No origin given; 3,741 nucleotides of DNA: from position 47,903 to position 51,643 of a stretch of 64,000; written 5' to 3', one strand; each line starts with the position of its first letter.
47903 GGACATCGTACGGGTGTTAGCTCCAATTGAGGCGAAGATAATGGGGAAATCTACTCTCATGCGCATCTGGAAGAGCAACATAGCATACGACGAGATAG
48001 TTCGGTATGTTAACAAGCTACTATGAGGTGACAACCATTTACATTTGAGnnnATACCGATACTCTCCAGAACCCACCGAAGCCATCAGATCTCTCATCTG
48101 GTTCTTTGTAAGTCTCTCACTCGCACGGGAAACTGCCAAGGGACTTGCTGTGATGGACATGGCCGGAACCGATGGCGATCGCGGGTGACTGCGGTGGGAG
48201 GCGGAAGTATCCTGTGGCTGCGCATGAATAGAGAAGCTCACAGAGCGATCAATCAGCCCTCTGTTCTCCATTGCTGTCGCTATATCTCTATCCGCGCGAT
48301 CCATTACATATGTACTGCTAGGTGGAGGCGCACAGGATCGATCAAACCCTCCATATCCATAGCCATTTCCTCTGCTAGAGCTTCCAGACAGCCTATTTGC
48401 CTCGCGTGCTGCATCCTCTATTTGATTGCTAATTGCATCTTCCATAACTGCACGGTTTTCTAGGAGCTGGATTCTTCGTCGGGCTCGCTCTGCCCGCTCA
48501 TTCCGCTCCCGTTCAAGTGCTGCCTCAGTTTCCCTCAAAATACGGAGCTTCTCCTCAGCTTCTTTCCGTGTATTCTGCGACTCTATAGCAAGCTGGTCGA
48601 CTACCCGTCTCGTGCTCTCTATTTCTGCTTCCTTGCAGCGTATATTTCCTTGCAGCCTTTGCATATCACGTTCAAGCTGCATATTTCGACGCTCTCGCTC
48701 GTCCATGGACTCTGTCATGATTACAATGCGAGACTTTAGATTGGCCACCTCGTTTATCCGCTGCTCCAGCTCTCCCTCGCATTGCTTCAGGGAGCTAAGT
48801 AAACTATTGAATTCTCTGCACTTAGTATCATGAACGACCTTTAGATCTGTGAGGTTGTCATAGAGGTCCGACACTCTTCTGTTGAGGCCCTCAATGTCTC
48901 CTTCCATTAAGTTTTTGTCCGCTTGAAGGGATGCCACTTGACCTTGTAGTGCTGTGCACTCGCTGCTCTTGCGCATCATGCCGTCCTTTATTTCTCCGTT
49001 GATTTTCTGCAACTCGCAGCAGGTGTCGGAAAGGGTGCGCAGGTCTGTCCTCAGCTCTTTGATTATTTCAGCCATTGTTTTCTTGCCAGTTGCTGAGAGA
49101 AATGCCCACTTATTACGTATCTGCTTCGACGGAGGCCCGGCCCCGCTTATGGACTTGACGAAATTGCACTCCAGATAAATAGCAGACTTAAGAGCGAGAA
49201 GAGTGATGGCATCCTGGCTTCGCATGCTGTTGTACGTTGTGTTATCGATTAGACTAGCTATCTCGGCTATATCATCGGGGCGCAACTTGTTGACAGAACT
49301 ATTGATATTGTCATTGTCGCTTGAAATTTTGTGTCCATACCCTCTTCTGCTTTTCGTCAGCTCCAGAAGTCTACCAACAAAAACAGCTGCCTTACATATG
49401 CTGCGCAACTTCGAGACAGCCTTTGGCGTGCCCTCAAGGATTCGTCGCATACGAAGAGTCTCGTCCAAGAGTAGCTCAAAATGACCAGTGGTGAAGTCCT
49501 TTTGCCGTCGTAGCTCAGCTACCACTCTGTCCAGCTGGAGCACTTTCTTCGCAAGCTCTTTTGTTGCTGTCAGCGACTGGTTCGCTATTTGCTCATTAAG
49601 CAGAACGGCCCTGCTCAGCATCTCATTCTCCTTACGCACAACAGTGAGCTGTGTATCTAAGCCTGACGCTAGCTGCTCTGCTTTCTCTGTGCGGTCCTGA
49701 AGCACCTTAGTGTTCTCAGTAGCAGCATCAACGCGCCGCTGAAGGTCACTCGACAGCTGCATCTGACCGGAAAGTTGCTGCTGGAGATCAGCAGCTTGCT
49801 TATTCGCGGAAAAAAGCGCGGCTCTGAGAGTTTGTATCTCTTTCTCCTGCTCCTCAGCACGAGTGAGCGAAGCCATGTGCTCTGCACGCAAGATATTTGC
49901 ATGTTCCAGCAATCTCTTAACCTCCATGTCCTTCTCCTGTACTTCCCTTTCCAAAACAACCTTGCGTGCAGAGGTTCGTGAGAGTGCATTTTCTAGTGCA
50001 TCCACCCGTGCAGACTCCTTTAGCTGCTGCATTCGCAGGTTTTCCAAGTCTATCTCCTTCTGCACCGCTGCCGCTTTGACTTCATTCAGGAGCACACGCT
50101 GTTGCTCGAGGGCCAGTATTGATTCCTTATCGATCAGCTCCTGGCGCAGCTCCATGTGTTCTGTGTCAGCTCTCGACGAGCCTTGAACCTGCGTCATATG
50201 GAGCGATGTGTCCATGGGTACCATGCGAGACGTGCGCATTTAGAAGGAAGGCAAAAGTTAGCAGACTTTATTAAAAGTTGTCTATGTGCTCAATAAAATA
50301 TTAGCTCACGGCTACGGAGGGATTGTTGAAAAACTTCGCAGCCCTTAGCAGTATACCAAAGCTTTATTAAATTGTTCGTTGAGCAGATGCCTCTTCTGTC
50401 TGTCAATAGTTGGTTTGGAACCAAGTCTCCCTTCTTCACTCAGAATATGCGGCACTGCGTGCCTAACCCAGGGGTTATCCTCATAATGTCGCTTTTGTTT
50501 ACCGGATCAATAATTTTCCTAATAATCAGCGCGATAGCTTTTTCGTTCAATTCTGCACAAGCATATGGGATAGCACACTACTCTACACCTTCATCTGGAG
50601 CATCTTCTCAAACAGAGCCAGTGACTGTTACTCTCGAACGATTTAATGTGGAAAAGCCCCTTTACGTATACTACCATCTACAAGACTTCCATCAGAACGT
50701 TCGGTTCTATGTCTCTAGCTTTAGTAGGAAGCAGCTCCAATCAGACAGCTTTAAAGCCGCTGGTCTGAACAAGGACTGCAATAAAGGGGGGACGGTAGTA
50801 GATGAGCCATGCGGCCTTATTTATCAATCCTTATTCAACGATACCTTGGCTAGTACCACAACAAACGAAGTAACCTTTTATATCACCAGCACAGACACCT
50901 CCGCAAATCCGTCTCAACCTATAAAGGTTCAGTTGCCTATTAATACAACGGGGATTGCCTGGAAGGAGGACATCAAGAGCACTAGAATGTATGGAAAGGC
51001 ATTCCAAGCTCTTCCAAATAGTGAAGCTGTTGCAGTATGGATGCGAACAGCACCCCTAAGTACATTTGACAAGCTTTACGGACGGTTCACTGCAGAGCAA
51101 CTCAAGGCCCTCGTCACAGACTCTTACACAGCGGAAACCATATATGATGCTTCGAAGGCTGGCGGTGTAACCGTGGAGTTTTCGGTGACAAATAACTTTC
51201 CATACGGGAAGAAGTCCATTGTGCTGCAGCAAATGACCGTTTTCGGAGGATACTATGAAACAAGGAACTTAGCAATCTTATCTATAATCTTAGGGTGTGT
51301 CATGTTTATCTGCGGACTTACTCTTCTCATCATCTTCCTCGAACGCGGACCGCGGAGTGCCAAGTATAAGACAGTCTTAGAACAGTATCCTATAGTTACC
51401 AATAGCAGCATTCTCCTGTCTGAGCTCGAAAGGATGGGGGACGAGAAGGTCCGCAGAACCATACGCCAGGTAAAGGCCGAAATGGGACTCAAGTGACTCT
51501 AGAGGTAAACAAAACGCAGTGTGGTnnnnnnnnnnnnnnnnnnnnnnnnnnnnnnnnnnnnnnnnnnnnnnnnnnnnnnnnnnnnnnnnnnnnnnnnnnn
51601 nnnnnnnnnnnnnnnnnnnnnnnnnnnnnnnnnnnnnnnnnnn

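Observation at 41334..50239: Paralogous coiled-coil gene pair bracketing Dim1 and a 1618-aa ankyrin/pseudokinase gene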

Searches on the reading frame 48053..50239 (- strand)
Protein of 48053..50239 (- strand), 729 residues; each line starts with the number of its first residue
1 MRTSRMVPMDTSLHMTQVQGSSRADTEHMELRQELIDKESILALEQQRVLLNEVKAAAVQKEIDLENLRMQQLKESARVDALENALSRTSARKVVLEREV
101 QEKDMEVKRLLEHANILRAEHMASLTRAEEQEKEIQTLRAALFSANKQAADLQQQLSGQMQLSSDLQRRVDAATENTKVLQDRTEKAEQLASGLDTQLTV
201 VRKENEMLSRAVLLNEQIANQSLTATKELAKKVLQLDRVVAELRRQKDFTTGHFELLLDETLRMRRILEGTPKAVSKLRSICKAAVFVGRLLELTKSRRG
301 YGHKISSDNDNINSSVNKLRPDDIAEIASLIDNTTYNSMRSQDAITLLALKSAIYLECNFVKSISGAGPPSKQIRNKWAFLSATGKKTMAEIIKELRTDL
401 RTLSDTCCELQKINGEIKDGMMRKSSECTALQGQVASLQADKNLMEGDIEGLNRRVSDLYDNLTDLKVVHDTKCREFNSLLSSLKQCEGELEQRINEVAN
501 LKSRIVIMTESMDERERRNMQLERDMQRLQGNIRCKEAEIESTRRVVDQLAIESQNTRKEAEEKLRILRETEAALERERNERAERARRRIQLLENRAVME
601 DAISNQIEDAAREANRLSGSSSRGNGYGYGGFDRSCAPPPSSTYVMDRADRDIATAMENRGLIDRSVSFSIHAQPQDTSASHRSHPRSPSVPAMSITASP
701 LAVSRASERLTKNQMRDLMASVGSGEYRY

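Call 4: search_protein_families(library=pfam, proteins=[window:48053-50239:-], max_evalue=0.01)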
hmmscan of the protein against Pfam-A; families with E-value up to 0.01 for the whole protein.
window:48053-50239:- (729 aa): 1 family
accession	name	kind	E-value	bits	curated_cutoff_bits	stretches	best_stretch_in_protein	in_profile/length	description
PF08614.16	ATG16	-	0.0081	16.8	33.7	1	384-500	71-183/200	Autophagy protein 16 (ATG16)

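Call 10: find_homologous_proteins(query=window:48053-50239:-)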
Query window:48053-50239:- (729 aa): 4 proteins with E <= 0.001 among 8000 candidates.
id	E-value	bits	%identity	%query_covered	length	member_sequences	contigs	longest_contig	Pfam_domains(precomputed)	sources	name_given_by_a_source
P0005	0.0e+0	1508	99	100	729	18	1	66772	-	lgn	-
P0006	0.0e+0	1296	85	100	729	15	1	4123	-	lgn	-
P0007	0.0e+0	1284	86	99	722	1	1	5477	-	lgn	-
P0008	0.0e+0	1233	83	99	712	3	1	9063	-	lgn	-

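Call 70: predict_structure(alignment_id=A3)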
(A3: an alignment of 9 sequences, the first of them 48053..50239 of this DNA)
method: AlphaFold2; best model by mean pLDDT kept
length: 729 residues; sequences in the alignment: 9
mean_pLDDT: 70.3   pTM: 0.24
mean pLDDT of the five models: 70.3, 69.3, 65.0, 64.6, 61.4
residues with pLDDT >= 90: 140; 70-90: 287; 50-70: 127; < 50: 175
segments of 3 or more residues with pLDDT < 50: 1-22, 268-270, 296-304, 353-355, 357-387, 611-637, 641-685, 687-708, 723-729
pLDDT, mean of each block of 10 residues (from residue 1): 40 42 63 80 85 89 89 89 87 90 91 91 91 90 90 90 90 89 88 87 86 85 82 78 71 63 51 57 56 49 49 54 54 55 55 47 35 36 49 72 82 86 87 89 90 90 91 90 90 90 90 91 92 90 89 88 87 84 81 76 60 37 32 45 35 37 35 35 36 36 43 65 45
secondary structure, 60 per line:
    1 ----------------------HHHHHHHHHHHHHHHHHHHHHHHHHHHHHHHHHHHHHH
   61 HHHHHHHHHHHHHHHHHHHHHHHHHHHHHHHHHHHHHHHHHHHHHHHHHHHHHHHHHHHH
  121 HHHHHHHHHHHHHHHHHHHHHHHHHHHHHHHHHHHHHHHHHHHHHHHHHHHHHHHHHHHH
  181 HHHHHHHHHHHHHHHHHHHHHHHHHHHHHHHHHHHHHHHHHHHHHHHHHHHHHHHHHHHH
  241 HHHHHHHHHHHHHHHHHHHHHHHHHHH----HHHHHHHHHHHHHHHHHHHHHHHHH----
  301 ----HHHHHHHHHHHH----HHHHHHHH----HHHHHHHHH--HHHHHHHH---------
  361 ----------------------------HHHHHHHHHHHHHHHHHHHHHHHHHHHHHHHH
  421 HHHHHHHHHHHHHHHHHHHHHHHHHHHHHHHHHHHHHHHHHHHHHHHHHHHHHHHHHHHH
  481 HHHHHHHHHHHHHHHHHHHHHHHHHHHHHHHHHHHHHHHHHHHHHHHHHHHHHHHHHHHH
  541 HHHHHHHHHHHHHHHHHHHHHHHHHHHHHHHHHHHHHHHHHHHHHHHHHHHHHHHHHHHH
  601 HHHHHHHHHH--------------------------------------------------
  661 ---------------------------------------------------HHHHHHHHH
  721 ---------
elements in order (helices of 4 or more, strands of 3 or more residues): H23-267 H272-296 H305-316 H321-328 H333-341 H344-351 H389-610 H712-720

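Call 76: search_protein_families(library=pfam, proteins=[window:48053-50239:-], max_evalue=10)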
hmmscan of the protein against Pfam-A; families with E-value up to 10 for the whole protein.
window:48053-50239:- (729 aa): 5 families
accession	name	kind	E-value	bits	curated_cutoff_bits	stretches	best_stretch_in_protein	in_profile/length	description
PF08614.16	ATG16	-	0.0081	16.8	33.7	1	384-500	71-183/200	Autophagy protein 16 (ATG16)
PF22757.1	GeBP-like_C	-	0.048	14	27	1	361-398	9-46/68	Glabrous-enhancer-binding protein-like family, C-terminal domain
PF08653.15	DASH_Dam1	-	0.049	13.9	26.6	1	446-484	2-39/56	DASH complex subunit Dam1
PF06818.20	Fez1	-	0.35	11.8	34.4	2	389-468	30-108/199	Fez1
PF06005.17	ZapB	-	1.6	9.7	31.5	1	390-452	3-65/71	Cell division protein ZapB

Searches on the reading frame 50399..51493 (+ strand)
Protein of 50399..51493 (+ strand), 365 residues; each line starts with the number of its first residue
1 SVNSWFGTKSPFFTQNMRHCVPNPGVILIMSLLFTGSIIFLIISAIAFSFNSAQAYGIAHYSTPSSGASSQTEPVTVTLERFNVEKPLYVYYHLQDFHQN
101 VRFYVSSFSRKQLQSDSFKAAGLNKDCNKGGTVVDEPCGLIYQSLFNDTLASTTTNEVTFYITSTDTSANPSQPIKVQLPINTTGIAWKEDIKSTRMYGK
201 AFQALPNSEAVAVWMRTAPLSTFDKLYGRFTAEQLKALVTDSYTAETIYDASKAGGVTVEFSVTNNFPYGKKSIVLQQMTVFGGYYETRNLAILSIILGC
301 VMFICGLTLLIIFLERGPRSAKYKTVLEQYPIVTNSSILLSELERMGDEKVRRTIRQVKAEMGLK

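Call 89: search_protein_families(library=pfam, proteins=[window:50399-51493:+], max_evalue=0.001)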
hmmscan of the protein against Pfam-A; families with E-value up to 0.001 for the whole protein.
window:50399-51493:+ (365 aa): 1 family
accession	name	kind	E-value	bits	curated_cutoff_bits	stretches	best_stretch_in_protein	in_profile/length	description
PF03381.20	CDC50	-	3.2e-33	115.8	28.6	1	83-314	51-281/286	LEM3 (ligand-effect modulator 3) family / CDC50 family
